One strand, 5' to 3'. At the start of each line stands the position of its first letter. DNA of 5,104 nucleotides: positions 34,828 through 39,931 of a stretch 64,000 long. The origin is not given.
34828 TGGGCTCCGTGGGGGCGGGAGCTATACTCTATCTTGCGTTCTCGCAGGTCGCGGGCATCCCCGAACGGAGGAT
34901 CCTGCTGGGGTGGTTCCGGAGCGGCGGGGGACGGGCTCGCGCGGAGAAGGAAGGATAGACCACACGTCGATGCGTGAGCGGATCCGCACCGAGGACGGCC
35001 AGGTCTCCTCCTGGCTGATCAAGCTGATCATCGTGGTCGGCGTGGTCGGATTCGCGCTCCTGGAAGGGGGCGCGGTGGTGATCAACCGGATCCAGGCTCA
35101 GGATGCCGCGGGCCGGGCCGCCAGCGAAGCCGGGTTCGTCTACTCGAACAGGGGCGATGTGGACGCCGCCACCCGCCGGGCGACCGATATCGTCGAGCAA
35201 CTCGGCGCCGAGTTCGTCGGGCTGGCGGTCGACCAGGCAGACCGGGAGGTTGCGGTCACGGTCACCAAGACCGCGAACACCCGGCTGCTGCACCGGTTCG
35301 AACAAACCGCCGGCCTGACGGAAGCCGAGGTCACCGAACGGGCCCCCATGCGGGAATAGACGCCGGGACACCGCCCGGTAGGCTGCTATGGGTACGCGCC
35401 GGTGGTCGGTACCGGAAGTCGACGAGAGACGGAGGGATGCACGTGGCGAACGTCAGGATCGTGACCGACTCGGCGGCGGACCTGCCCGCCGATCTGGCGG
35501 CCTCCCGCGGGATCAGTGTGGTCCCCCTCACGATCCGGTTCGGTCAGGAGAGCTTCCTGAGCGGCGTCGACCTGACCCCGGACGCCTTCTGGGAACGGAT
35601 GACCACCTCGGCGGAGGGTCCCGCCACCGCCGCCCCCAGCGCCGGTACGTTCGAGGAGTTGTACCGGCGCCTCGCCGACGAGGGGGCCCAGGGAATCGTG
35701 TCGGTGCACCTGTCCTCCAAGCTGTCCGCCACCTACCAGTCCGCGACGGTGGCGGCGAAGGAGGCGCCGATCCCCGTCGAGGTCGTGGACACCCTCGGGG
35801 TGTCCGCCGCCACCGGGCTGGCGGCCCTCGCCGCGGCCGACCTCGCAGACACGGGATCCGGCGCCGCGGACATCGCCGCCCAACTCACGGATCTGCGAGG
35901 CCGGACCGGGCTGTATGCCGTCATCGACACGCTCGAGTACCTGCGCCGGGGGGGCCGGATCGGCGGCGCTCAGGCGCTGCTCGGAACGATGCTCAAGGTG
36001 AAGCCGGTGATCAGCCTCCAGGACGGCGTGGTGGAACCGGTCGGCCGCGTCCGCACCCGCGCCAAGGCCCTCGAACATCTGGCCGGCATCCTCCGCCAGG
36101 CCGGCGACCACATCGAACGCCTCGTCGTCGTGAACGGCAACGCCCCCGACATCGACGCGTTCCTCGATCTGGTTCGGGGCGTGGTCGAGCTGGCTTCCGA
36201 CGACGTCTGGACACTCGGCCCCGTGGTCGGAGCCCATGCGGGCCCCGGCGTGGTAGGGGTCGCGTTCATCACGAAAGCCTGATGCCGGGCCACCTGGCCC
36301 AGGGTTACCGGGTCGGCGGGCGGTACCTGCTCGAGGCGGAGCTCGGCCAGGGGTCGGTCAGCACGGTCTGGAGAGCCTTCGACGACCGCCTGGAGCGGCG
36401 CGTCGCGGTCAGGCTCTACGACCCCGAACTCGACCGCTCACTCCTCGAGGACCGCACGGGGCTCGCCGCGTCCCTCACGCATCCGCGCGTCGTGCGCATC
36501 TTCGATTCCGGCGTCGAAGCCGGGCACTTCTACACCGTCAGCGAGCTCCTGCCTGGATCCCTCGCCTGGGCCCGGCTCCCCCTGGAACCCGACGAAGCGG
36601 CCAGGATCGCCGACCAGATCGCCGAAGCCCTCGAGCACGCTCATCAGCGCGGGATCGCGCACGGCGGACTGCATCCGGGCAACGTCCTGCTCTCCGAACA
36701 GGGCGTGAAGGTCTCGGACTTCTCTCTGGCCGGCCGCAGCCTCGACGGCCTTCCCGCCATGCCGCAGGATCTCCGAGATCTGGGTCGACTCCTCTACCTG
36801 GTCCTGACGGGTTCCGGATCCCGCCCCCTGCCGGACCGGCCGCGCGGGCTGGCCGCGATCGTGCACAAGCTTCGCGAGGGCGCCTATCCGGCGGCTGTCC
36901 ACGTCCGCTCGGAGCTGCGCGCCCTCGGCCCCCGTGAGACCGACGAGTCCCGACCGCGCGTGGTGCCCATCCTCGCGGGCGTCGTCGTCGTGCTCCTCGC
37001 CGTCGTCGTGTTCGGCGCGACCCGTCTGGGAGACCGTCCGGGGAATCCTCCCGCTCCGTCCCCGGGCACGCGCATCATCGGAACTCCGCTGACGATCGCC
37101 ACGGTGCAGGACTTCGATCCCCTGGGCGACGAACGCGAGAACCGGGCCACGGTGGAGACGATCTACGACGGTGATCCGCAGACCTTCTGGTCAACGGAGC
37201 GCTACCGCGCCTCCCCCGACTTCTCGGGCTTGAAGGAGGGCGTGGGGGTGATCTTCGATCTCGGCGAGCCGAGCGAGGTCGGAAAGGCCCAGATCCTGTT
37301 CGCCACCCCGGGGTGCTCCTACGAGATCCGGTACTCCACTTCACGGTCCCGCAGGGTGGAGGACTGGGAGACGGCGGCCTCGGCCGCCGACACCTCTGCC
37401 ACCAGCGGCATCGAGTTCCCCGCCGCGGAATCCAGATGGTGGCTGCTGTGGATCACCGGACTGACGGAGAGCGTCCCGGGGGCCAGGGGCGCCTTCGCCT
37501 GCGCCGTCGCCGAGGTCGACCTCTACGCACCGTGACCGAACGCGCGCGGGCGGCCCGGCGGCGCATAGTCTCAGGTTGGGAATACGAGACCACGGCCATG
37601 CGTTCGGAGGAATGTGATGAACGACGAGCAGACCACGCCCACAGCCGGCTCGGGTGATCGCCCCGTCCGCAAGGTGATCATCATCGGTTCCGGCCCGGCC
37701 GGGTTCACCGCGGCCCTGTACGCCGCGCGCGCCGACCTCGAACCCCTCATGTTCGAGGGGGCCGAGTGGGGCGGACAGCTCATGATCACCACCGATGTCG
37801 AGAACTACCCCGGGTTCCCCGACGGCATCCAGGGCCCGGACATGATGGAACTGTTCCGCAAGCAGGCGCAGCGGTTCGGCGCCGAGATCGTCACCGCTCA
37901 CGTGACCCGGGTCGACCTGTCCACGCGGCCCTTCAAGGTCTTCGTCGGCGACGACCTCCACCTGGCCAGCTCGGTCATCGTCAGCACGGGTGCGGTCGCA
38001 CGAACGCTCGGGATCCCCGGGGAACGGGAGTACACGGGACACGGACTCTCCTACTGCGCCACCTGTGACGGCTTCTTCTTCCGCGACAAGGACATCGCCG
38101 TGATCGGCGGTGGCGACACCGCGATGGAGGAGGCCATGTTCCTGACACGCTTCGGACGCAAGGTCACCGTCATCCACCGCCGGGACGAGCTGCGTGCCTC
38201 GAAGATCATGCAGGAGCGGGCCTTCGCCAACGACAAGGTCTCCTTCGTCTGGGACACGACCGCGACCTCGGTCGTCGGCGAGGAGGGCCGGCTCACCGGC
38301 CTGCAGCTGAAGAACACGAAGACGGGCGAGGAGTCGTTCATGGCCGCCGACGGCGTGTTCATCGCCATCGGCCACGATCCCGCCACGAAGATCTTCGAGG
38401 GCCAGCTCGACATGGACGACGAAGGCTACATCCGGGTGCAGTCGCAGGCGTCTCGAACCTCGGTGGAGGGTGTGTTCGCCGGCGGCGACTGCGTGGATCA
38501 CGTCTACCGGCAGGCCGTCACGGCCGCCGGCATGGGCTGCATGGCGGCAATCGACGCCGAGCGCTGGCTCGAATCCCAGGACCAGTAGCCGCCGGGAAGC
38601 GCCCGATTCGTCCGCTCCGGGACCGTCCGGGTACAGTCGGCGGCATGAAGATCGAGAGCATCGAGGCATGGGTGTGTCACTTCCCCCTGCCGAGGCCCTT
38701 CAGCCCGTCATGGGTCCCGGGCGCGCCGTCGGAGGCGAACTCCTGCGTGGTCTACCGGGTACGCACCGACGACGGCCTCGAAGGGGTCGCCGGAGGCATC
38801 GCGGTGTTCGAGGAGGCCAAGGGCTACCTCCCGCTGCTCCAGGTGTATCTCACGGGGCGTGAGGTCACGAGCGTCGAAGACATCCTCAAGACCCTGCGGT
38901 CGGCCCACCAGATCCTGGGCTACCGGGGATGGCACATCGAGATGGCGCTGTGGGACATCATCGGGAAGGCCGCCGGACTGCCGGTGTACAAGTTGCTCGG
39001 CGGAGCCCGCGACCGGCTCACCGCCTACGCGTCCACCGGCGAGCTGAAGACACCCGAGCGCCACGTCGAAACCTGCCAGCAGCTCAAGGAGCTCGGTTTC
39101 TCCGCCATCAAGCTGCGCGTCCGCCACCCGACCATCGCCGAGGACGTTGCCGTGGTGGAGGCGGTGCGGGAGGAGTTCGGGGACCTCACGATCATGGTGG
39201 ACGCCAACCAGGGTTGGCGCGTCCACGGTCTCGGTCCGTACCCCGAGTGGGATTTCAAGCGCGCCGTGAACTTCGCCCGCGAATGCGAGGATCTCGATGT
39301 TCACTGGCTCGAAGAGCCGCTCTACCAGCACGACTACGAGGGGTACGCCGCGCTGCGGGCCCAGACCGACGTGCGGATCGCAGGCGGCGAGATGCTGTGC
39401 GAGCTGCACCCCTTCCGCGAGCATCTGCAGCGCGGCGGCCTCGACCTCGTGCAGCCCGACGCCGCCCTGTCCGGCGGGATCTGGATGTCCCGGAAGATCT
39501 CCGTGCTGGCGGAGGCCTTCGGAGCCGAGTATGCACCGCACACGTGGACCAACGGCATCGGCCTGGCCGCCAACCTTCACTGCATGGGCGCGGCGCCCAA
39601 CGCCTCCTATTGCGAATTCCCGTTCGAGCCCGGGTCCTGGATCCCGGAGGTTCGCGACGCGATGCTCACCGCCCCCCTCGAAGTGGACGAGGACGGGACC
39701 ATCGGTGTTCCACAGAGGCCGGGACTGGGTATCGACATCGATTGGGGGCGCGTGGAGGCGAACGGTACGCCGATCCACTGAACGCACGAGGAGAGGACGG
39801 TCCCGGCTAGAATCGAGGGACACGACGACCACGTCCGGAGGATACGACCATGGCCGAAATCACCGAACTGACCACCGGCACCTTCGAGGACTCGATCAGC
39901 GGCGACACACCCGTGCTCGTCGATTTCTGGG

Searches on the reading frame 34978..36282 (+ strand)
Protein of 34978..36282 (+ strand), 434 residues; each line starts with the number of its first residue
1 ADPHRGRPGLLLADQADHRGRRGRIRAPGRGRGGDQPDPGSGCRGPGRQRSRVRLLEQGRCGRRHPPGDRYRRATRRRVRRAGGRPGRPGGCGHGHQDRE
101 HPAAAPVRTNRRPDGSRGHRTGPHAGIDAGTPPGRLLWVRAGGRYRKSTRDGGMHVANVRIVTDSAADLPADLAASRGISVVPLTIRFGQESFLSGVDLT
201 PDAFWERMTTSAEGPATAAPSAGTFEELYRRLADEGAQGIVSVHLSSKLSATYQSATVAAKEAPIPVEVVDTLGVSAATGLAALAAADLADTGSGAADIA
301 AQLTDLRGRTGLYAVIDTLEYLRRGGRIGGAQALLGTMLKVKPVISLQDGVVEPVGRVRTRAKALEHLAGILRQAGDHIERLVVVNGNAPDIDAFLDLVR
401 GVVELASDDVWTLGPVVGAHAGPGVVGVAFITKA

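Call 47: search_protein_families(library=pfam, proteins=[window:34978-36282:+], max_evalue=0.001)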
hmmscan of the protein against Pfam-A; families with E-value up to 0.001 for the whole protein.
window:34978-36282:+ (434 aa): 1 family
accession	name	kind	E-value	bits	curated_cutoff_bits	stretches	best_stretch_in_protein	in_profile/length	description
PF02645.21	DegV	-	1.1e-79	268.1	27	1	159-433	2-280/280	Uncharacterised protein, DegV family COG1307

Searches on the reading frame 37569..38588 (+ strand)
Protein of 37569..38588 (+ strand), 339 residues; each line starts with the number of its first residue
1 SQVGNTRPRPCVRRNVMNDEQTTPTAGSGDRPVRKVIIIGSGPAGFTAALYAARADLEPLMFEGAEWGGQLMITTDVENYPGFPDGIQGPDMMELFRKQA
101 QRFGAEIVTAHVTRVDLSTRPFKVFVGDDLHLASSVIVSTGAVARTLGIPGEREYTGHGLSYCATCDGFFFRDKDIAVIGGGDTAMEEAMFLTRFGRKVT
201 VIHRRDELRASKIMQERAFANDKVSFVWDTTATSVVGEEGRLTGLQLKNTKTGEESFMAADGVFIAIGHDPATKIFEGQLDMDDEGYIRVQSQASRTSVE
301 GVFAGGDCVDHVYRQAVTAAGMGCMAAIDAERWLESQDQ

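Call 47: search_protein_families(library=pfam, proteins=[window:37569-38588:+], max_evalue=0.001)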
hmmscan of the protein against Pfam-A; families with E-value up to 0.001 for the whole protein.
window:37569-38588:+ (339 aa): 12 families
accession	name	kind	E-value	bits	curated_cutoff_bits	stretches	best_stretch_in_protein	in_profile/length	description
PF07992.20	Pyr_redox_2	-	2.4e-54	185.2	26.1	1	35-323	2-291/291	Pyridine nucleotide-disulphide oxidoreductase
PF13738.12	Pyr_redox_3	-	1.2e-20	74.4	30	1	87-306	78-305/305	Pyridine nucleotide-disulphide oxidoreductase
PF00070.33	Pyr_redox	-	1e-19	71.2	22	1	176-249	2-81/82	Pyridine nucleotide-disulphide oxidoreductase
PF01266.30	DAO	-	9.7e-11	42.2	27.9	0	35-68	1-35/353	FAD dependent oxidoreductase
PF00890.30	FAD_binding_2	-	1.9e-08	34.3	20.4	0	36-64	2-30/414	FAD binding domain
PF12831.13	FAD_oxidored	-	4.1e-07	30.1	27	1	36-70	2-37/416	FAD dependent oxidoreductase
PF03486.20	HI0933_like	-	1e-06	28.9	50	0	35-67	2-34/244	HI0933-like protein Rossmann domain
PF01134.28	GIDA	-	1.2e-05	25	22.1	0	35-62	1-28/391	Glucose inhibited division protein A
PF13450.12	NAD_binding_8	-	2e-05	25.2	21.9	0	38-65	1-28/68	NAD(P)-binding Rossmann-like domain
PF01494.25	FAD_binding_3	-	7.1e-05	22.6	22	0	35-55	3-23/349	FAD binding domain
PF13241.12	NAD_binding_7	-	0.00014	22.8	22.1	0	171-220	5-56/104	Putative NAD(P)-binding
PF01946.23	Thi4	-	0.00014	21.7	26.2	0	35-63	19-48/235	Thi4 family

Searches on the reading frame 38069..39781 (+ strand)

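Call 47: search_protein_families(library=pfam, proteins=[window:38069-39781:+], max_evalue=0.001)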
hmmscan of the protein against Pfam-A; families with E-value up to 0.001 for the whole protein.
window:38069-39781:+ (570 aa): 2 families
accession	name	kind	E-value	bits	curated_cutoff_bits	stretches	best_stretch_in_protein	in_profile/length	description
PF13378.12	MR_MLE_C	-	1.2e-61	208.7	29.4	1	333-559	3-217/219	Enolase C-terminal domain-like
PF02746.21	MR_MLE_N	-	1.9e-09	38.2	22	1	222-311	24-117/117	Mandelate racemase / muconate lactonizing enzyme, N-terminal domain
